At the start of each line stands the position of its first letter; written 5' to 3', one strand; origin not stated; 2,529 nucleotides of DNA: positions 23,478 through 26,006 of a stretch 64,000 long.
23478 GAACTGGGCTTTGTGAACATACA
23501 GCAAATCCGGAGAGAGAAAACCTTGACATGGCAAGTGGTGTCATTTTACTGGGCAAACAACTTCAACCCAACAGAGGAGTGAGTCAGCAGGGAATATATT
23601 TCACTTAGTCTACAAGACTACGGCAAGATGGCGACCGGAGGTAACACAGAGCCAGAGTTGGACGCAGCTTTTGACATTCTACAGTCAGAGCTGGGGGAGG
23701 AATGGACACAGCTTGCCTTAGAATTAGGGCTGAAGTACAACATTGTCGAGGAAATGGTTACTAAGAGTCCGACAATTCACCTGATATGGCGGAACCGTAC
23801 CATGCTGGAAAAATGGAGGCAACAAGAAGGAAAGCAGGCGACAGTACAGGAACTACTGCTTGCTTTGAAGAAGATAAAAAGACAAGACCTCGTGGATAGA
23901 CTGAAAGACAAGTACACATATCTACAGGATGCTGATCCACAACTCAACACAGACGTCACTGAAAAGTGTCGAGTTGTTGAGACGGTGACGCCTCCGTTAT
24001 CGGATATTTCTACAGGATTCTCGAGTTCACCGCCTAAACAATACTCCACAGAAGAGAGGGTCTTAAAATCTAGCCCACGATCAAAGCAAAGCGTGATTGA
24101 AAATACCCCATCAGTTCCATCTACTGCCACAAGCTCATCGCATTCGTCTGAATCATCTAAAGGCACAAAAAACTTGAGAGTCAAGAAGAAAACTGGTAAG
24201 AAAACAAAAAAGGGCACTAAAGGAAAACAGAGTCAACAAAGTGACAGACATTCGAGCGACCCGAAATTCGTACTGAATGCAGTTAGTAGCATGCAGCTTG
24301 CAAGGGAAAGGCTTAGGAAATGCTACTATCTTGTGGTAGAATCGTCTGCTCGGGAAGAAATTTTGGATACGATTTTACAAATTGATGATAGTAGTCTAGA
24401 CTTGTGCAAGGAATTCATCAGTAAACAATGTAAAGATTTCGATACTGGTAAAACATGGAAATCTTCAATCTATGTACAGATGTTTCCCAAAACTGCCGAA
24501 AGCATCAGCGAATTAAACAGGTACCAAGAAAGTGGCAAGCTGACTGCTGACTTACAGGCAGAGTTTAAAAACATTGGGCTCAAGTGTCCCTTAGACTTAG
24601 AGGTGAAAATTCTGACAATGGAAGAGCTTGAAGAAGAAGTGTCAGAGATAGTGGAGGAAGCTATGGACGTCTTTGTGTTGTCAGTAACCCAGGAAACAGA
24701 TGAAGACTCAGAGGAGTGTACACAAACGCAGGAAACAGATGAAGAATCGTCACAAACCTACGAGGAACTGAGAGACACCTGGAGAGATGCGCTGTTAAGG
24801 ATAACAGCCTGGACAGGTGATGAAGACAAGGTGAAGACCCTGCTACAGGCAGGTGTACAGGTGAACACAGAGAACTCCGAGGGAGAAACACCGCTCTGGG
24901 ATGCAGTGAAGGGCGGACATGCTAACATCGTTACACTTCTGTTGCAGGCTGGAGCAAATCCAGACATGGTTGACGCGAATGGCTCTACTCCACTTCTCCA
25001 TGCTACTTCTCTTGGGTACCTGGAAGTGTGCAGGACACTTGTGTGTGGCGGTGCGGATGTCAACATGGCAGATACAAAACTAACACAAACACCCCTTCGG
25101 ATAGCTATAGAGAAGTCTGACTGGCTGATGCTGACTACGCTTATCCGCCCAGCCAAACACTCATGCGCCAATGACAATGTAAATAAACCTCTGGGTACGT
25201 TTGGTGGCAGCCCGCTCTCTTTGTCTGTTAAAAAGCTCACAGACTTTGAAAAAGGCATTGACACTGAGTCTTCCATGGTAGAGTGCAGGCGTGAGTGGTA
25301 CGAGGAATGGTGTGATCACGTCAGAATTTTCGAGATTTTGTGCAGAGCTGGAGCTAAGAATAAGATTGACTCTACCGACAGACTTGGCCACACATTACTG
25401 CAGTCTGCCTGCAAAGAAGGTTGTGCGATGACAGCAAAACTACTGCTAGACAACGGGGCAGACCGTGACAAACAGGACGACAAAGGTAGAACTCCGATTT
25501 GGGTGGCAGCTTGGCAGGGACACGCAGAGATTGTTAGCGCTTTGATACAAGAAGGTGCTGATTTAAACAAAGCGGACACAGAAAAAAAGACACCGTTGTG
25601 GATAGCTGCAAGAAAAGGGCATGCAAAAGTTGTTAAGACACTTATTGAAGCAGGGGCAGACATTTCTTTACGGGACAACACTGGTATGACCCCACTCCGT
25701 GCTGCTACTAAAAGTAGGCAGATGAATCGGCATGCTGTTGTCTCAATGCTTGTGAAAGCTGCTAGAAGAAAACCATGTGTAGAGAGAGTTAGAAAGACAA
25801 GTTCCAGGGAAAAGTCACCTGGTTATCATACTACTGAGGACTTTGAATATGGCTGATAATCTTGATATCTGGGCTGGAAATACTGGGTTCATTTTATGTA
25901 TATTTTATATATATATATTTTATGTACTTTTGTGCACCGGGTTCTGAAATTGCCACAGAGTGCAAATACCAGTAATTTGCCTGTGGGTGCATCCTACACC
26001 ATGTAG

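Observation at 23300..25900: The DD-ANK paralogue gene E is nested antisense inside a POC5 intron and has a remodelled ANK region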

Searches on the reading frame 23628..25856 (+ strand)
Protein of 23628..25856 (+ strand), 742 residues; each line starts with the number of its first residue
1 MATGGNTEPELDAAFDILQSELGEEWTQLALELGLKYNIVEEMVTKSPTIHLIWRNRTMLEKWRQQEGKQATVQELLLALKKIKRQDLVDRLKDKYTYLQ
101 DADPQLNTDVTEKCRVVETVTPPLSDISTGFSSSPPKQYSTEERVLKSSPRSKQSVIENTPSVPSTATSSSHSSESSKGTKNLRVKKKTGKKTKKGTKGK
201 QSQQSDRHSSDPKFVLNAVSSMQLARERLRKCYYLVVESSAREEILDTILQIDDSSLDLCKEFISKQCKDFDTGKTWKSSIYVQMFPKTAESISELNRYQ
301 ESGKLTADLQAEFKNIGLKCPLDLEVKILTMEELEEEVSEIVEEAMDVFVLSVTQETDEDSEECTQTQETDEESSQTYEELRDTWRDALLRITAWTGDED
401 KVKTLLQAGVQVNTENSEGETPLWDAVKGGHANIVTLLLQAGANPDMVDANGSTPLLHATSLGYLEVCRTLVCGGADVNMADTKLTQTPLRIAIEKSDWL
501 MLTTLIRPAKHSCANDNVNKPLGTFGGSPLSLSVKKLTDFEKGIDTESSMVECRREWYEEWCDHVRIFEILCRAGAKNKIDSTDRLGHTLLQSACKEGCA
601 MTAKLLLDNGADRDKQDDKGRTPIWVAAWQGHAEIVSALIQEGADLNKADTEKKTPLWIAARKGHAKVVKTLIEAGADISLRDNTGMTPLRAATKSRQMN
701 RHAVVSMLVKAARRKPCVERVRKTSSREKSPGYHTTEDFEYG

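Call 4: search_protein_families(library=pfam, proteins=[window:23628-25856:+], max_evalue=0.01)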
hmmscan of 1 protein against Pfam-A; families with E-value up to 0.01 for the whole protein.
window:23628-25856:+ (742 aa): 8 families
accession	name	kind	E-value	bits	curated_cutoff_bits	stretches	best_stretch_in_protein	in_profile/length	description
PF12796.13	Ank_2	-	1.7e-45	153.9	27.3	3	392-482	3-90/90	Ankyrin repeats (3 copies)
PF00023.36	Ank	-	3.3e-43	143.7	21.1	4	654-684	3-33/33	Ankyrin repeat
PF13637.12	Ank_4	-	2e-32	111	22.7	5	591-640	1-50/50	Ankyrin repeats (many copies)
PF13857.12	Ank_5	-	1.7e-24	86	27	3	405-456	1-53/56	Ankyrin repeats (many copies)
PF13606.12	Ank_3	-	1.1e-20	71.6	22.3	1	654-680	3-29/30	Ankyrin repeat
PF24521.3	Ank_KRIT1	-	4.4e-17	62.6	80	2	385-496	17-128/149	KRIT1 ankyrin-repeats domain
PF00531.28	Death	-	2.1e-12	47.4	22.6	1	21-94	13-84/86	Death domain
PF23745.1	ANK_LRRK2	-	9.9e-07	29.1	27.5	1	578-674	22-114/130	LRRK2 ANK repeat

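Call 7: find_homologous_proteins(query=window:23628-25856:+, max_evalue=1e-10)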
Query window:23628-25856:+ (742 aa): 78 proteins with E <= 1e-10 among 8000 candidates.
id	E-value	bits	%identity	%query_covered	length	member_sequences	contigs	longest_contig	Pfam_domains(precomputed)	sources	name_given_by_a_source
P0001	1.5e-292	990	62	96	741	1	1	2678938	PF00531.29,PF13606.13,PF13857.13,PF23745.2,PF12796.14,PF00023.37,PF13637.13,PF24521.3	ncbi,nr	ncbi:hypothetical protein Bbelb_286050 [Branchiostoma belcheri]|nr:hypothetical protein Bbelb_286050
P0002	2.3e-235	801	81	55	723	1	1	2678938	PF00531.29,PF13606.13,PF13857.13,PF23745.2,PF12796.14,PF00023.37,PF13637.13,PF24521.3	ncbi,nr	ncbi:Ankyrin-2 [Branchiostoma belcheri]|nr:Ankyrin-2 [Branchiostoma belcheri]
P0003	3.1e-233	794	52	56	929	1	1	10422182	PF13606.13,PF13857.13,PF23745.2,PF12796.14,PF00023.37,PF13637.13,PF24521.3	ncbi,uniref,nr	ncbi:PREDICTED: ankyrin repeat domain-containing protein 50-like [Branchiostoma belcheri]|uniref:Ank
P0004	7.5e-223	760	52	67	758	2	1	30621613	PF00531.29,PF13606.13,PF13857.13,PF23745.2,PF12796.14,PF00023.37,PF13637.13,PF24521.3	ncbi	ncbi:uncharacterized protein LOC144911136 [Branchiostoma floridae x Branchiostoma belcheri]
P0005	2.2e-202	692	48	95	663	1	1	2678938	PF00531.29,PF13606.13,PF13857.13,PF23745.2,PF12796.14,PF00023.37,PF13637.13,PF24521.3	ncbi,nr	ncbi:hypothetical protein Bbelb_285280 [Branchiostoma belcheri]|nr:hypothetical protein Bbelb_285280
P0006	1.1e-185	637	61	59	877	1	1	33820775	PF00531.29,PF13606.13,PF13857.13,PF23745.2,PF12796.14,PF00023.37,PF13637.13,PF24521.3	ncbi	ncbi:uncharacterized protein LOC144862829 [Branchiostoma floridae x Branchiostoma japonicum]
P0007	1.7e-162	561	79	35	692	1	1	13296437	PF00531.29,PF13606.13,PF13857.13,PF12796.14,PF00023.37,PF13637.13,PF24521.3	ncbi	ncbi:uncharacterized protein LOC144908438 [Branchiostoma floridae x Branchiostoma belcheri]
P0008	1.1e-136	475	42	94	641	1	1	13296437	PF00531.29,PF13606.13,PF13857.13,PF23745.2,PF12796.14,PF00023.37,PF13637.13,PF24521.3,PF18571.7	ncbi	ncbi:uncharacterized protein LOC144909193 [Branchiostoma floridae x Branchiostoma belcheri]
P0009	1.1e-69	254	27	41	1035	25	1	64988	PF13606.13,PF13857.13,PF23745.2,PF12796.14,PF00023.37,PF13637.13,PF24521.3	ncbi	-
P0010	2.8e-67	246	29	39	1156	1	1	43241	PF13606.13,PF13857.13,PF28177.1,PF23745.2,PF12796.14,PF00023.37,PF13637.13,PF24521.3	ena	-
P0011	2.1e-55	207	28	42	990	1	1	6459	PF13606.13,PF13857.13,PF28177.1,PF23745.2,PF12796.14,PF00023.37,PF13637.13,PF24521.3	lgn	-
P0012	1.2e-46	178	33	24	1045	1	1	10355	PF13606.13,PF13857.13,PF23745.2,PF12796.14,PF00023.37,PF13637.13,PF24521.3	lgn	-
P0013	2.1e-39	154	26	56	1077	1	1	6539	PF13606.13,PF13857.13,PF23745.2,PF12796.14,PF00023.37,PF13637.13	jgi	jgi:ankyrin repeat protein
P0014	8.1e-39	152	32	42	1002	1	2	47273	PF13606.13,PF13857.13,PF23745.2,PF12796.14,PF00023.37,PF13637.13,PF24521.3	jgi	jgi:ankyrin repeat protein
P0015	1.1e-36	145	29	40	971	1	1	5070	PF13606.13,PF13857.13,PF28177.1,PF24883.3,PF23745.2,PF12796.14,PF00023.37,PF13637.13,PF24521.3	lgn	-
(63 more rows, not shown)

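Call 9: find_encoding_contigs(protein=P0001, flank=10000, max_places=3)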
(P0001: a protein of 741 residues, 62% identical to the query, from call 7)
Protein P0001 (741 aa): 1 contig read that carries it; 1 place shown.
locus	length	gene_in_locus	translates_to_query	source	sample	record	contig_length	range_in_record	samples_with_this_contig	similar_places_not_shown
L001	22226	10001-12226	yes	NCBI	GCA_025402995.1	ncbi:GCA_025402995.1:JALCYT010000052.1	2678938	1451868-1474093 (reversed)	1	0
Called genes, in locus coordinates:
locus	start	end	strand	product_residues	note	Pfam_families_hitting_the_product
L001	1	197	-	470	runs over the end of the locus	PF00531:Death, PF00147:Fibrinogen_C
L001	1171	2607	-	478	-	-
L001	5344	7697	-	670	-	-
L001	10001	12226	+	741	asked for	PF00531:Death, PF24521:Ank_KRIT1 (weak), PF12796:Ank_2, PF12796:Ank_2, PF12796:Ank_2, PF12796:Ank_2, PF12796:Ank_2, PF13857:Ank_5, +11 more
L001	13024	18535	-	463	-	-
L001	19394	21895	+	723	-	PF00531:Death, PF24521:Ank_KRIT1, PF12796:Ank_2, PF00023:Ank, PF13637:Ank_4 (weak), PF13857:Ank_5, PF12796:Ank_2, PF13637:Ank_4, +7 more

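Call 13: find_encoding_contigs(protein=window:23628-25856:+, flank=10000, max_places=3)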
Protein window:23628-25856:+ (742 aa): no gene with exactly this product is on record in the collection.

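Call 17: find_encoding_contigs(protein=P0007, flank=10000, max_places=2)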
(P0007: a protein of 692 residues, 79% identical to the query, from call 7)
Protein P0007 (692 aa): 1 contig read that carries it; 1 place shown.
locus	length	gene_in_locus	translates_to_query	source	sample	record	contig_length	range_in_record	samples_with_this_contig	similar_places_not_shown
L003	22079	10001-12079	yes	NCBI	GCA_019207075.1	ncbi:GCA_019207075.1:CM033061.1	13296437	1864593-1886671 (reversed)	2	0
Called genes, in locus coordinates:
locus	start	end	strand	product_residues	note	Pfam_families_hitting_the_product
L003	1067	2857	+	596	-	-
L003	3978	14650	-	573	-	-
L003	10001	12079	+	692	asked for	PF00531:Death, PF24521:Ank_KRIT1, PF12796:Ank_2, PF13606:Ank_3 (faint), PF13857:Ank_5, PF00023:Ank (weak), PF13637:Ank_4 (weak)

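Call 18: find_encoding_contigs(protein=P0006, flank=10000, max_places=2)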
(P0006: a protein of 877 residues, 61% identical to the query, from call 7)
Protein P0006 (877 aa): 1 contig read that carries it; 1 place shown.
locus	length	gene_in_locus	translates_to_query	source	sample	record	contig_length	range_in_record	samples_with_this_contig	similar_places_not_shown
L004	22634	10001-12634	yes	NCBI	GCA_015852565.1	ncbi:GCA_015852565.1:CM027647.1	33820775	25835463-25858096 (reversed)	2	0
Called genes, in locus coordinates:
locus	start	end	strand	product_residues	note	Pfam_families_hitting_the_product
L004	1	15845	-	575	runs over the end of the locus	-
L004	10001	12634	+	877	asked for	PF00531:Death, PF24521:Ank_KRIT1, PF12796:Ank_2, PF13637:Ank_4 (weak), PF12796:Ank_2, PF13637:Ank_4, PF12796:Ank_2, PF13637:Ank_4, +7 more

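Call 33: predict_structure(alignment_id=A2)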
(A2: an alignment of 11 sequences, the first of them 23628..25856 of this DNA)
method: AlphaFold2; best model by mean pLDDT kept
length: 742 residues; sequences in the alignment: 11
mean_pLDDT: 69.3   pTM: 0.53
mean pLDDT of the five models: 69.3, 68.4, 62.8, 61.7, 61.7
residues with pLDDT >= 90: 178; 70-90: 279; 50-70: 96; < 50: 189
segments of 3 or more residues with pLDDT < 50: 1-6, 101-209, 241-253, 353-376, 510-514, 548-550, 716-742
pLDDT, mean of each block of 10 residues (from residue 1): 46 80 84 81 63 76 80 86 86 69 31 26 27 30 31 31 31 28 26 26 36 71 75 71 41 54 67 65 74 81 80 62 69 80 71 46 33 49 75 83 84 82 89 93 89 89 91 86 76 90 77 59 70 91 65 73 92 86 82 93 94 92 96 95 95 96 95 94 94 88 93 59 35 33 31
secondary structure, 60 per line:
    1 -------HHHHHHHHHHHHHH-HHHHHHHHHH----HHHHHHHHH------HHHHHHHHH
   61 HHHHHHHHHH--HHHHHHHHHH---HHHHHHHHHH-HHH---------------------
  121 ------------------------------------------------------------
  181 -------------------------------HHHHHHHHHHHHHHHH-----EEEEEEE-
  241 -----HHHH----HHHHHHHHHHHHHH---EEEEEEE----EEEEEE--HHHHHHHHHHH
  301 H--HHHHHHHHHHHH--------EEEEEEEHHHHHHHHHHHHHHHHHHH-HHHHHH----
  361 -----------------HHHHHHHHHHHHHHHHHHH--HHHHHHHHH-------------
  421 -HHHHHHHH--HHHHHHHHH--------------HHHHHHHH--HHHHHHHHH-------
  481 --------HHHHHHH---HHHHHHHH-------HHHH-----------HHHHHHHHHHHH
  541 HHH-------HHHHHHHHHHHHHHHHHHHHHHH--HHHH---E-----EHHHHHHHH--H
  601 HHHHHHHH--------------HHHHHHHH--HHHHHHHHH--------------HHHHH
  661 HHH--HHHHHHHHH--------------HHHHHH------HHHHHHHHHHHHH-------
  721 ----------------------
elements in order (helices of 4 or more, strands of 3 or more residues): H8-21 H23-32 H37-45 H52-70 H73-82 H86-95 H212-227 E233-239 H246-249 H254-267 E271-277 E282-287 H290-301 H304-315 E324-330 H331-349 H351-356 H378-396 H399-407 H422-429 H432-440 H455-462 H465-473 H489-495 H499-506 H514-517 H529-543 H551-573 H576-579 H590-597 H600-608 H623-630 H633-641 H656-663 H666-674 H689-694 H701-713
